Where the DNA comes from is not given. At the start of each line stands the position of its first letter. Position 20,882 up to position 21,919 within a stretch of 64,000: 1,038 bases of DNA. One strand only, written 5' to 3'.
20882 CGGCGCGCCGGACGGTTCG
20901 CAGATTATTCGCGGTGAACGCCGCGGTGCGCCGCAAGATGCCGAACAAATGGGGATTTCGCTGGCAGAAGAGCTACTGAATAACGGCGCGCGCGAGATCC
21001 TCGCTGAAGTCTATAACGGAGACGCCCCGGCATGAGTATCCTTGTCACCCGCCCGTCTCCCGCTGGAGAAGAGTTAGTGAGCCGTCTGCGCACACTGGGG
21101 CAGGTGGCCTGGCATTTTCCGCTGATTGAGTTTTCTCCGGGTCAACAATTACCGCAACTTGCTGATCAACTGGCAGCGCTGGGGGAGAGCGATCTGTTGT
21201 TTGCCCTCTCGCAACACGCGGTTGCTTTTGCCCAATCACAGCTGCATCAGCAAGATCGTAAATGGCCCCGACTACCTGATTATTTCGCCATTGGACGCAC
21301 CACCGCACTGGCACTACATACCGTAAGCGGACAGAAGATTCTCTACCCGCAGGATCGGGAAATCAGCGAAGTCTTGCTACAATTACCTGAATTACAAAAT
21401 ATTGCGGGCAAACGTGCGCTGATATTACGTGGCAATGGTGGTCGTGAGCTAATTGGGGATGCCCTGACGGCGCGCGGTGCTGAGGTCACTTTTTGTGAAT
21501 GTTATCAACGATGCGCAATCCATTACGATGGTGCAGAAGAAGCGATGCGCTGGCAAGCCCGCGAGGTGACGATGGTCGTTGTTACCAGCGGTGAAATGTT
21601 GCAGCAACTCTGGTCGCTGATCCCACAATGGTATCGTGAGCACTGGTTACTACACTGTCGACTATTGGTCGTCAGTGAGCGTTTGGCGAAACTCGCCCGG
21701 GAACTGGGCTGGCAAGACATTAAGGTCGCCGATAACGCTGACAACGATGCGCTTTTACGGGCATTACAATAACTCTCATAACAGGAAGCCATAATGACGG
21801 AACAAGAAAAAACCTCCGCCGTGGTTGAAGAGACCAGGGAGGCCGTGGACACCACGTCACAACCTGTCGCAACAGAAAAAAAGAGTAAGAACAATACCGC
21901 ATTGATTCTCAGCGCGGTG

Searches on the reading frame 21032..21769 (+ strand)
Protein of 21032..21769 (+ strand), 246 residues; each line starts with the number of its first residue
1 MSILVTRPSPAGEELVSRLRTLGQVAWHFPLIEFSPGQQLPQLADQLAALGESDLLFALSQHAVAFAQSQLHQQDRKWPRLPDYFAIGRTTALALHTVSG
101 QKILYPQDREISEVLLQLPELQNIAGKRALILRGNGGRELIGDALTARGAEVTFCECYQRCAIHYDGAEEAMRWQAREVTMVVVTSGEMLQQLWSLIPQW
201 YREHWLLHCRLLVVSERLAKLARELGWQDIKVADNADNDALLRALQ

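Call 51: find_encoding_contigs(protein=window:21032-21769:+, flank=2000, max_places=10)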
Protein window:21032-21769:+ (246 aa): 24 contigs read that carry it; 7 places shown.
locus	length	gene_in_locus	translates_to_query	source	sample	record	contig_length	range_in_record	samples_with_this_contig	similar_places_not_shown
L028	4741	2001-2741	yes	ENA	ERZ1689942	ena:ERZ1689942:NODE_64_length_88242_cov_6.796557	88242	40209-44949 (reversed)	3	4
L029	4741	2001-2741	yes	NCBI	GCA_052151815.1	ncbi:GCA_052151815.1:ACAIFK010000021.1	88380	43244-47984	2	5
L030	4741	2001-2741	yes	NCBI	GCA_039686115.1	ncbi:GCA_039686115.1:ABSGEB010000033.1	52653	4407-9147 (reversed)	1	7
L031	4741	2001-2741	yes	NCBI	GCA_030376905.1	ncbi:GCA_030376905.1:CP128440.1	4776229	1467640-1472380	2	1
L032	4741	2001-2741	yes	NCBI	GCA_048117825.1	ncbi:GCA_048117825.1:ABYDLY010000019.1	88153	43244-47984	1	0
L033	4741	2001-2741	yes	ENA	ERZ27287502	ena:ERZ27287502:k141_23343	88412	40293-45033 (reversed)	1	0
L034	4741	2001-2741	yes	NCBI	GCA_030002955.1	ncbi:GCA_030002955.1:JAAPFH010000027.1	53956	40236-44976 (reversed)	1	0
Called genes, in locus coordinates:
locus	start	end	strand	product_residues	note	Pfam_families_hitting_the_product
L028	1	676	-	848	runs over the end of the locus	PF12633:Adenyl_cycl_N, PF01295:Adenylate_cycl, PF26690:Adenylate_cycl_3rd, PF26691:Adenylate_cycl_4th, PF26693:Adenylate_cycl_C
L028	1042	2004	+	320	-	PF01379:Porphobil_deam, PF03900:Porphobil_deamC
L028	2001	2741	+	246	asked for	PF02602:HEM4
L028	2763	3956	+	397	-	PF04375:HemX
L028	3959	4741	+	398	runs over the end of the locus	PF07219:HemY_N, PF13428:TPR_14 (faint), PF14559:TPR_19 (faint), PF07719:TPR_2 (weak)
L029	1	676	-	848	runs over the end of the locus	PF12633:Adenyl_cycl_N, PF01295:Adenylate_cycl, PF26690:Adenylate_cycl_3rd, PF26691:Adenylate_cycl_4th, PF26693:Adenylate_cycl_C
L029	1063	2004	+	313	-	PF01379:Porphobil_deam, PF03900:Porphobil_deamC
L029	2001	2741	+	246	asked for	PF02602:HEM4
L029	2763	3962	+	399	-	PF04375:HemX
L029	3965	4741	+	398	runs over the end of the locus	PF07219:HemY_N, PF13428:TPR_14 (faint), PF14559:TPR_19 (faint), PF07719:TPR_2 (weak)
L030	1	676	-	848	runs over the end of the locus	PF12633:Adenyl_cycl_N, PF01295:Adenylate_cycl, PF26690:Adenylate_cycl_3rd, PF26691:Adenylate_cycl_4th, PF26693:Adenylate_cycl_C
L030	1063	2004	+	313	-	PF01379:Porphobil_deam, PF03900:Porphobil_deamC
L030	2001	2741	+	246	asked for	PF02602:HEM4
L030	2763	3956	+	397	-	PF04375:HemX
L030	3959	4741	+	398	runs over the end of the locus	PF07219:HemY_N, PF13428:TPR_14 (faint), PF14559:TPR_19 (faint), PF07719:TPR_2 (weak)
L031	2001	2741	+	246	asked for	PF02602:HEM4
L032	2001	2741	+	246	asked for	PF02602:HEM4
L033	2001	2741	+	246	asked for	PF02602:HEM4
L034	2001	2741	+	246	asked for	PF02602:HEM4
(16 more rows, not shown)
